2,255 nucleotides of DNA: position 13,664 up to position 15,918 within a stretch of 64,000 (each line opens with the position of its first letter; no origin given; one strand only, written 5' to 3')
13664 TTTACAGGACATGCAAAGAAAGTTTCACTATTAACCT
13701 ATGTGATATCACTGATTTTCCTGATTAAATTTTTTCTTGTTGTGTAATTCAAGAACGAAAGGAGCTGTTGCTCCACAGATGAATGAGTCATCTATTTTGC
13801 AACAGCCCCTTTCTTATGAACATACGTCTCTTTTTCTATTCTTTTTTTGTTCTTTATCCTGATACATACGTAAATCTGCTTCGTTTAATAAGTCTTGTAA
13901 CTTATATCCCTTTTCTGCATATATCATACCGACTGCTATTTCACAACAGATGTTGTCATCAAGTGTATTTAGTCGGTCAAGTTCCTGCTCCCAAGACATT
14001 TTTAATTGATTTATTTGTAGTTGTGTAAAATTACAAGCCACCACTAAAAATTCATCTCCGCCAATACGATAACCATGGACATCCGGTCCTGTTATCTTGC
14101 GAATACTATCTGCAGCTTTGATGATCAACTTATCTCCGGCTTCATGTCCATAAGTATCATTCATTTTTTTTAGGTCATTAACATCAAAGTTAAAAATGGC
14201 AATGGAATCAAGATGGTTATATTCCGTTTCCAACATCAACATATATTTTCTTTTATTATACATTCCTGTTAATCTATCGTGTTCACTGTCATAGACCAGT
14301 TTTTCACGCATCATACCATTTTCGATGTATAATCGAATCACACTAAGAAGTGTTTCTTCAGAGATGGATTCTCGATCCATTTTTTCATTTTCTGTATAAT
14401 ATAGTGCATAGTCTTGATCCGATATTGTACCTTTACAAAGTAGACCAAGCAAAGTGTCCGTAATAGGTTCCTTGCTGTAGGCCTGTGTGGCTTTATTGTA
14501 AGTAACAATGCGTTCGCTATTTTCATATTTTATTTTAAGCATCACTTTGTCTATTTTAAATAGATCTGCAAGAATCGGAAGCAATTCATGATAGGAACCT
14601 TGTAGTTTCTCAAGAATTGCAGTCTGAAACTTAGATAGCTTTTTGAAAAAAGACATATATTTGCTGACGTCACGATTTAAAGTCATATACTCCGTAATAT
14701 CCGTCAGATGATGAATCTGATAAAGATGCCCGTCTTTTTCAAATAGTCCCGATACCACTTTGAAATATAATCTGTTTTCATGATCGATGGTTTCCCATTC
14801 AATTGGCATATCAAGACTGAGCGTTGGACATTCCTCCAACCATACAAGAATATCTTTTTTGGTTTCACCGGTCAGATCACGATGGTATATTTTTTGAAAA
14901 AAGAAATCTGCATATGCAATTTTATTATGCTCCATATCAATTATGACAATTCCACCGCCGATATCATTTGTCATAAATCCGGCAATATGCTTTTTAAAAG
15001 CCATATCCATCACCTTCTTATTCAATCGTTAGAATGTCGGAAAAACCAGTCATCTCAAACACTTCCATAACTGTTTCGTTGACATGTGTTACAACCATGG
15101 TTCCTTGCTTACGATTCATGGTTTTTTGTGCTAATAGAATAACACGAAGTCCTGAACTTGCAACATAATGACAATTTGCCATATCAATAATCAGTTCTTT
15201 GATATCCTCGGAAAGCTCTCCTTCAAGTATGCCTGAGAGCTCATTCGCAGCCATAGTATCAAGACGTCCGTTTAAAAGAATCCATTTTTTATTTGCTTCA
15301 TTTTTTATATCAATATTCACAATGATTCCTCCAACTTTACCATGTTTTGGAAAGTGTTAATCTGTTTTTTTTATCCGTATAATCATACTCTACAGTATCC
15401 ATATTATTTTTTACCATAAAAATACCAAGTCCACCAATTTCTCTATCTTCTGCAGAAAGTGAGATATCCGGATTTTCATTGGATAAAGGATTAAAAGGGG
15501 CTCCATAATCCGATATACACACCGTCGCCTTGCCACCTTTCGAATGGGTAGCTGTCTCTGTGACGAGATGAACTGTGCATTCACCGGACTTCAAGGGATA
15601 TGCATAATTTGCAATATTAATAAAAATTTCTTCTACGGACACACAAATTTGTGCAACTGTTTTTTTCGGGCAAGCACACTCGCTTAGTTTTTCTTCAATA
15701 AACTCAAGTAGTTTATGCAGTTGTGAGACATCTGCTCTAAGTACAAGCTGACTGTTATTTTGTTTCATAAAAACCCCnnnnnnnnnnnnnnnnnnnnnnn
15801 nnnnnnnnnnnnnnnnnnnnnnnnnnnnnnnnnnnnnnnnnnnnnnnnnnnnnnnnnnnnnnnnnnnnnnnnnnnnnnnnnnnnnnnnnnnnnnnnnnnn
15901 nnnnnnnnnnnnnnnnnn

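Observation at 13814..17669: Sigma-factor-less partner-switching operon wired to a GGDEF cyclase, with a cNMP-binding PP2C input and an embedded TIM-barrel sugar-phosphate isomerase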

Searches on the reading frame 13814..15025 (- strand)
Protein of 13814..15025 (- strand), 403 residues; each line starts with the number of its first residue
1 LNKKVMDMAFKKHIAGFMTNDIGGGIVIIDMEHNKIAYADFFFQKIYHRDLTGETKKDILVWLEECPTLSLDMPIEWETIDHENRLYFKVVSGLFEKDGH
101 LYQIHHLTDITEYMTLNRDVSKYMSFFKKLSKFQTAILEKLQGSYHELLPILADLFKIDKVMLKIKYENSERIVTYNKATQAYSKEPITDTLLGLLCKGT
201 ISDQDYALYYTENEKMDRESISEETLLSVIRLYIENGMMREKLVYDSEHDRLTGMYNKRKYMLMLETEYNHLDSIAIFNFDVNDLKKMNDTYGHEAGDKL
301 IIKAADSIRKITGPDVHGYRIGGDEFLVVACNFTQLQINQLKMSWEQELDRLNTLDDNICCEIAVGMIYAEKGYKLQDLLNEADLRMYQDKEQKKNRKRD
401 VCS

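Call 3: search_protein_families(library=pfam, proteins=[window:13814-15025:-], max_evalue=0.01)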
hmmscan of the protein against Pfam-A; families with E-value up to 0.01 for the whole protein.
window:13814-15025:- (403 aa): 1 family
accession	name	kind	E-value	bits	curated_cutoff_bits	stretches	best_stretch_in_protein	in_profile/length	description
PF00990.26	GGDEF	-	2e-26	93.2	23.8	1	248-397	2-161/161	Diguanylate cyclase, GGDEF domain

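Call 4: search_protein_families(library=ncbifam, proteins=[window:13814-15025:-], max_evalue=0.01)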
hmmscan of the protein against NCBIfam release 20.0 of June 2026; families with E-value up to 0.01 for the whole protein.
window:13814-15025:- (403 aa): 21 families
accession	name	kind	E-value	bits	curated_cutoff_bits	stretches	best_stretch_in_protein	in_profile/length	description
NF007423.1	PRK09966.1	equivalog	5.6e-28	97.9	325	1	240-391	232-390/390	diguanylate cyclase DgcN/YfiN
TIGR00254.1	GGDEF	domain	3.4e-23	82.1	37.4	1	247-398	5-164/168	diguanylate cyclase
NF040885.1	diguan_DgcJ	equivalog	8.1e-23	80.9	500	1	239-397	333-492/493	diguanylate cyclase DgcJ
NF038266.1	diguan_SiaD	equivalog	2.3e-19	69.8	290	1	240-397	87-251/252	biofilm regulation diguanylate cyclase SiaD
NF007380.0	PRK09894.1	equivalog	2.2e-18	66.6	256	1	240-397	122-283/296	diguanylate cyclase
NF007474.0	PRK10060.1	equivalog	4.5e-16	58.2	782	1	236-397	226-391/663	cyclic di-GMP phosphodiesterase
NF007135.0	PRK09581.1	equivalog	6.1e-16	58.3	474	1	248-397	293-451/457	PleD family two-component system response regulator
NF051473.1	DigCycDgcsShew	equivalog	8e-16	58.3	400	1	202-396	89-286/291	diguanylate cyclase DgcS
NF007599.0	PRK10245.1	equivalog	9.4e-16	57.2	402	1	242-398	205-367/371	diguanylate cyclase AdrA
NF053781.1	cdiGMPphdstlr2612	equivalog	5.2e-15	54.2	1600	1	241-397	834-998/1268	Tlr1612 family c-di-GMP phosphodiesterase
NF011955.1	PRK15426.1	equivalog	2.1e-14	52.6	408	1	229-397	379-557/564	cellulose biosynthesis regulator diguanylate cyclase DgcQ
NF045673.1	c-di-GMPRcptLapD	equivalog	3.9e-14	51.9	1020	1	231-397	220-394/647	cyclic di-GMP receptor LapD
NF041606.1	dguan_cyc_DgcA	equivalog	1.1e-13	50.8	370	1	217-397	154-335/340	diguanylate cyclase DgcA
NF008467.0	PRK11359.1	equivalog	4.1e-13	48.2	857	1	231-391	360-521/800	oxygen-sensing cyclic-di-GMP phosphodiesterase DosP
NF052458.1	PhdiestGepA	equivalog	8.7e-13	47.3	1200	1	238-394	420-572/840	phosphodiesterase GepA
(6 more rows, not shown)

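Call 50: find_homologous_proteins(query=window:13814-15010:-, max_evalue=1e-10)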
Query window:13814-15010:- (398 aa): 402 proteins with E <= 1e-10 among 4946 candidates; the best 120 are listed.
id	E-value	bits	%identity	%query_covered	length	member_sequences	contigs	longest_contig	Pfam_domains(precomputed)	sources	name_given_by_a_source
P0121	1.5e-264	895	100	99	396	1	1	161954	PF00990.27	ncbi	-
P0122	4.7e-144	498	55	96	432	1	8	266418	PF00990.27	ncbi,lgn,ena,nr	ncbi:MAG: GGDEF domain-containing protein [Lachnospiraceae bacterium]|nr:GGDEF domain-containing pro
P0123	3.5e-142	492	54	99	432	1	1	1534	PF00990.27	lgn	-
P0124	1.0e-141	491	55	96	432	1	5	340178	PF00990.27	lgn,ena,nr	nr:GGDEF domain-containing protein [Lachnospiraceae bacterium]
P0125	5.8e-138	478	54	96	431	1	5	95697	PF00990.27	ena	-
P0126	2.8e-137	476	55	96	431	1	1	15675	PF00990.27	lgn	-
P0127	3.3e-137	476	53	96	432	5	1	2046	PF00990.27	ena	-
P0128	5.0e-137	475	53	96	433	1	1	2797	PF00990.27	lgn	-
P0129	8.1e-137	475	54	96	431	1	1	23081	PF00990.27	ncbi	-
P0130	4.0e-136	472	54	96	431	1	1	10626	PF00990.27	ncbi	-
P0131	1.9e-135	470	53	96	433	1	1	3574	PF00990.27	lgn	-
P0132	2.1e-135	470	53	96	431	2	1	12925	PF00990.27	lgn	-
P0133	2.3e-135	470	52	96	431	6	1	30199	PF00990.27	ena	-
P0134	6.9e-135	468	52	99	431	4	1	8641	PF00990.27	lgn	-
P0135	8.0e-135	468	53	95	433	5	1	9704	PF00990.27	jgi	-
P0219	1.8e-120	421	49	99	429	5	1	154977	PF00990.27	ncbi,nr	ncbi:MAG: GGDEF domain-containing protein [Clostridiales bacterium]|nr:GGDEF domain-containing prote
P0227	8.7e-120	419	50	97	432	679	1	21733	PF00990.27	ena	-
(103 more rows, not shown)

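Call 55: find_encoding_contigs(protein=P0227, flank=8000, max_places=1)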
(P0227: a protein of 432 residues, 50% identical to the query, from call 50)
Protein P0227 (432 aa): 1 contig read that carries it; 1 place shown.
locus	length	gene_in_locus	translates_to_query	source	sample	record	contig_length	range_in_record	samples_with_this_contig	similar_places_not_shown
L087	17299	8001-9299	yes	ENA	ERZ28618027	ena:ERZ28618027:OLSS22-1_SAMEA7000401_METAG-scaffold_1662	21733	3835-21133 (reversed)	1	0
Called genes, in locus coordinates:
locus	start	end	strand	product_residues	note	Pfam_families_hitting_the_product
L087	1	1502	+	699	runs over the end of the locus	?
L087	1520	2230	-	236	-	PF00535:Glycos_transf_2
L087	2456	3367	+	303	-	PF04773:FecR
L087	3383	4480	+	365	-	-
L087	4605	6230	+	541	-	-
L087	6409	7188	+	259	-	PF01261:AP_endonuc_2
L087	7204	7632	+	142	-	PF13581:HATPase_c_2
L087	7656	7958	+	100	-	PF01740:STAS, PF13466:STAS_2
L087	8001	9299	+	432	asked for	PF00990:GGDEF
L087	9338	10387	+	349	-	-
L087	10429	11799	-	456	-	-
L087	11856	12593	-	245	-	PF04397:LytTR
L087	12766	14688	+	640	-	PF07638:Sigma70_ECF (faint), PF04542:Sigma70_r2, PF04545:Sigma70_r4 (faint), PF08281:Sigma70_r4_2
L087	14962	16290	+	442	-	PF00696:AA_kinase, PF01842:ACT (faint), PF13840:ACT_7, PF22468:ACT_9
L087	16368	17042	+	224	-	PF08713:DNA_alkylation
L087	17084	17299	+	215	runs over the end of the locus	PF04237:YjbR, PF01035:DNA_binding_1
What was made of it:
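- One relative (L087) has a 640-aa protein with Sigma70_r2/r4 domains 3.4 kb downstream (call 55).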

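Call 56: find_encoding_contigs(protein=P0219, flank=8000, max_places=1)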
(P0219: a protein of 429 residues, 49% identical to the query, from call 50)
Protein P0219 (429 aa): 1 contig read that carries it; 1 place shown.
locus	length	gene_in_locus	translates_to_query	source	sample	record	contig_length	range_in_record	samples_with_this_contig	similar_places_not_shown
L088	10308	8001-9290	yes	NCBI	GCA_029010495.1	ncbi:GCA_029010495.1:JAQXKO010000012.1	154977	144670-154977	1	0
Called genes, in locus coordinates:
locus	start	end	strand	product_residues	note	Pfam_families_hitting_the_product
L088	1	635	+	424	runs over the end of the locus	-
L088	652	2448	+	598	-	PF09479:Flg_new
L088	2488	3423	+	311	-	PF04773:FecR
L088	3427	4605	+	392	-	PF00027:cNMP_binding, PF07228:SpoIIE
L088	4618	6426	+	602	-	PF05226:CHASE2, PF00211:Guanylate_cyc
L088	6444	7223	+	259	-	PF01261:AP_endonuc_2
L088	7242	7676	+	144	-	PF13581:HATPase_c_2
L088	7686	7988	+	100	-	PF01740:STAS, PF13466:STAS_2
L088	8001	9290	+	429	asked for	PF00990:GGDEF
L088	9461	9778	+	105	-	-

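Call 57: find_encoding_contigs(protein=P0121, flank=10000, max_places=1)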
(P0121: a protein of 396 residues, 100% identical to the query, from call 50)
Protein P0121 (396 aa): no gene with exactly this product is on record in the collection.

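Call 60: predict_structure(alignment_id=A5)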
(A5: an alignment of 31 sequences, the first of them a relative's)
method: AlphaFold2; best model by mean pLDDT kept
length: 432 residues; sequences in the alignment: 31
mean_pLDDT: 81.7   pTM: 0.49
mean pLDDT of the five models: 81.7, 81.6, 81.0, 80.7, 80.4
residues with pLDDT >= 90: 110; 70-90: 250; 50-70: 65; < 50: 7
segments of 3 or more residues with pLDDT < 50: 429-432
pLDDT, mean of each block of 10 residues (from residue 1): 64 75 90 86 90 85 79 80 86 86 75 64 69 60 85 90 85 77 90 92 90 85 93 90 82 82 79 58 63 82 94 85 78 81 80 87 91 86 78 94 93 94 67 48
secondary structure, 60 per line:
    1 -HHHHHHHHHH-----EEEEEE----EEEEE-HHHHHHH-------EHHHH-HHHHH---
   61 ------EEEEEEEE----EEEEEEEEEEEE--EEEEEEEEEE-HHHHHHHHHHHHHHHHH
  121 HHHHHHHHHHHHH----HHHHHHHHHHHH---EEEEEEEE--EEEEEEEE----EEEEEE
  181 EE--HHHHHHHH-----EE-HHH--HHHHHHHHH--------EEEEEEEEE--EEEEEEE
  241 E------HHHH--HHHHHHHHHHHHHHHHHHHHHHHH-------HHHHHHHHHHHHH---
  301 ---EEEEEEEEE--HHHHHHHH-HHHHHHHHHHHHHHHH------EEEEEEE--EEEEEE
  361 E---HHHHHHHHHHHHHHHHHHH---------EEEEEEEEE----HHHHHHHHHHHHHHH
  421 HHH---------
elements in order: H2-11 E17-22 E27-31 H33-39 H48-51 H53-57 E67-74 E79-90 E93-102 H104-133 H138-149 E153-160 E163-170 E175-182 H185-192 H206-214 E223-231 E234-241 H248-251 H254-277 H285-297 E304-312 H315-322 H324-339 E346-352 E355-361 H365-383 E393-401 H406-423
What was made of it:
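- Closest known: SiaABCD of Pseudomonas aeruginosa. Same: The orthologue model here also has a long helix before the GGDEF domain (call 60).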

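Call 62: fold_search(model_id=the predicted structure, library=pdb)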
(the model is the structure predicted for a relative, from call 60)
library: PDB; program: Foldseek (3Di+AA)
matches with E <= 10: 1536; with E <= 0.001: 178
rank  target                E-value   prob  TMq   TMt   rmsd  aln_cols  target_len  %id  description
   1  9bkv_A                2.4e-14  1.00  0.29  0.17  21.2       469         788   13  DosP R97A bent form (released 2024-11-20)
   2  9bgv_A                4.2e-14  1.00  0.29  0.17  20.8       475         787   13  DosP R97A straight form (released 2024-11-20)
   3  9bkv_B                5.2e-14  1.00  0.30  0.17  21.9       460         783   12  DosP R97A bent form (released 2024-11-20)
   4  9cmf_A                9.2e-14  1.00  0.30  0.17  20.7       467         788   12  Substrate bound DosP (released 2024-11-20)
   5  9ce0_B                1.6e-13  1.00  0.29  0.17  22.6       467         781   12  DosP Apo Bent form (released 2024-11-20)
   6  5llw_B                4.7e-13  1.00  0.31  0.20  21.6       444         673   14  Bacteriophytochrome activated diguanylyl cyclase from Idiomarina species A28L (released 2017-03-15)
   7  5llw_A                4.7e-13  1.00  0.27  0.17  25.4       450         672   15  Bacteriophytochrome activated diguanylyl cyclase from Idiomarina species A28L (released 2017-03-15)
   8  5llx_B                8.6e-13  1.00  0.31  0.21  26.1       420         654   14  Bacteriophytochrome activated diguanylyl cyclase from Idiomarina species A28L with GTP bound (released 2017-03-15)
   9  9cdr_A                9.7e-13  1.00  0.29  0.17  21.2       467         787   13  DosP Apo straight form (released 2024-11-20)
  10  5llx_A                2.1e-12  1.00  0.27  0.18  26.4       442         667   14  Bacteriophytochrome activated diguanylyl cyclase from Idiomarina species A28L with GTP bound (released 2017-03-15)
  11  6et7_B                3.1e-12  1.00  0.31  0.21  36.2       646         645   12  Activated heterodimer of the bacteriophytochrome regulated diguanylyl cyclase variant - S505V A526V - from Idiomarina  (released 2018-06-13)
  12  6et7_A                3.5e-12  1.00  0.29  0.20  24.3       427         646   14  Activated heterodimer of the bacteriophytochrome regulated diguanylyl cyclase variant - S505V A526V - from Idiomarina  (released 2018-06-13)
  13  4zmu_B                1.1e-10  1.00  0.34  0.42  13.4       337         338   17  Dcsbis, a diguanylate cyclase from Pseudomonas aeruginosa (released 2016-05-04)
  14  5xgb                  3.9e-10  1.00  0.31  0.25  25.2       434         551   14  Crystal structure of the PAS-GGDEF-EAL domain of PA0861 from Pseudomonas aeruginosa (released 2017-12-20)
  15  4zmu_A                7.2e-10  1.00  0.33  0.41  13.2       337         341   17  Dcsbis, a diguanylate cyclase from Pseudomonas aeruginosa (released 2016-05-04)
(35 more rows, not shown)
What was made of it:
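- Checked: An AlphaFold model of the 432-aa orthologue does show a PAS-like domain followed by a second PAS/GAF-like domain, and its best PDB matches are DosP and other PAS/GAF-GGDEF proteins (calls 60, 62).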

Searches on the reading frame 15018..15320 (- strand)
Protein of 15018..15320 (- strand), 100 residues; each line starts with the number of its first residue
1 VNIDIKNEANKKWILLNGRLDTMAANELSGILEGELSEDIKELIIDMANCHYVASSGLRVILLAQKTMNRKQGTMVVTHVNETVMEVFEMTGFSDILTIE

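Call 3: search_protein_families(library=pfam, proteins=[window:15018-15320:-], max_evalue=0.01)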
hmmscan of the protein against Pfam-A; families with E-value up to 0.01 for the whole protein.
window:15018-15320:- (100 aa): 2 families
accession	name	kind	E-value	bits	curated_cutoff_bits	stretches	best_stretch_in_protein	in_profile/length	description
PF01740.26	STAS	-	3.2e-14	53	22.6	1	15-99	14-99/106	STAS domain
PF13466.11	STAS_2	-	1.5e-10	41.6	29.2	1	16-93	3-79/80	STAS domain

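Call 4: search_protein_families(library=ncbifam, proteins=[window:15018-15320:-], max_evalue=0.01)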
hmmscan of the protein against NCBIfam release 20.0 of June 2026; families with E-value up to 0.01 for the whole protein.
window:15018-15320:- (100 aa): 4 families
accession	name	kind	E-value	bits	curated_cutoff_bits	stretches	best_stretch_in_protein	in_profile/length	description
TIGR00377.1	ant_ant_sig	superfamily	2.7e-18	65.8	53.45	1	1-99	3-102/108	anti-sigma factor antagonist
TIGR02886.1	spore_II_AA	equivalog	1.4e-14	53.9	114.75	1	4-99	2-98/106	anti-sigma F factor antagonist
NF047705.1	slr1659_superfam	superfamily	0.0037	17.5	100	1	4-77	9-85/111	slr1659 superfamily regulator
NF033618.0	mlaB_1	equivalog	0.0086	16.5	90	0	8-94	6-89/94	lipid asymmetry maintenance protein MlaB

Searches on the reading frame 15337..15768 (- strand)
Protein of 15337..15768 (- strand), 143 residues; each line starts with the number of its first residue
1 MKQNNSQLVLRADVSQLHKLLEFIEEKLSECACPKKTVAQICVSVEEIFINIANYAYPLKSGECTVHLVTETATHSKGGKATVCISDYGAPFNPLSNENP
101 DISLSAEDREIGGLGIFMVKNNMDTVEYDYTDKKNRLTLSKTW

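Call 3: search_protein_families(library=pfam, proteins=[window:15337-15768:-], max_evalue=0.01)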
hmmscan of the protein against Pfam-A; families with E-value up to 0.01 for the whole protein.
window:15337-15768:- (143 aa): 1 family
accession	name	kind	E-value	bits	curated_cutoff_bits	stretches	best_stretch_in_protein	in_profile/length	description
PF13581.12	HATPase_c_2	-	2.1e-23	83.1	27.4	1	11-141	2-127/127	Histidine kinase-like ATPase domain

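Call 4: search_protein_families(library=ncbifam, proteins=[window:15337-15768:-], max_evalue=0.01)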
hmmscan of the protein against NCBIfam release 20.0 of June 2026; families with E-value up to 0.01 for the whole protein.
window:15337-15768:- (143 aa): 2 families
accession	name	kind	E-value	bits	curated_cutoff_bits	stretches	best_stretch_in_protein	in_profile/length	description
NF003144.0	PRK04069.1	equivalog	6.8e-05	22.3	145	1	40-129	42-130/161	anti-sigma B factor RsbW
TIGR01924.1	rsbW_low_gc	equivalog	0.0023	17.4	155.05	1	39-130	41-131/159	anti-sigma B factor RsbW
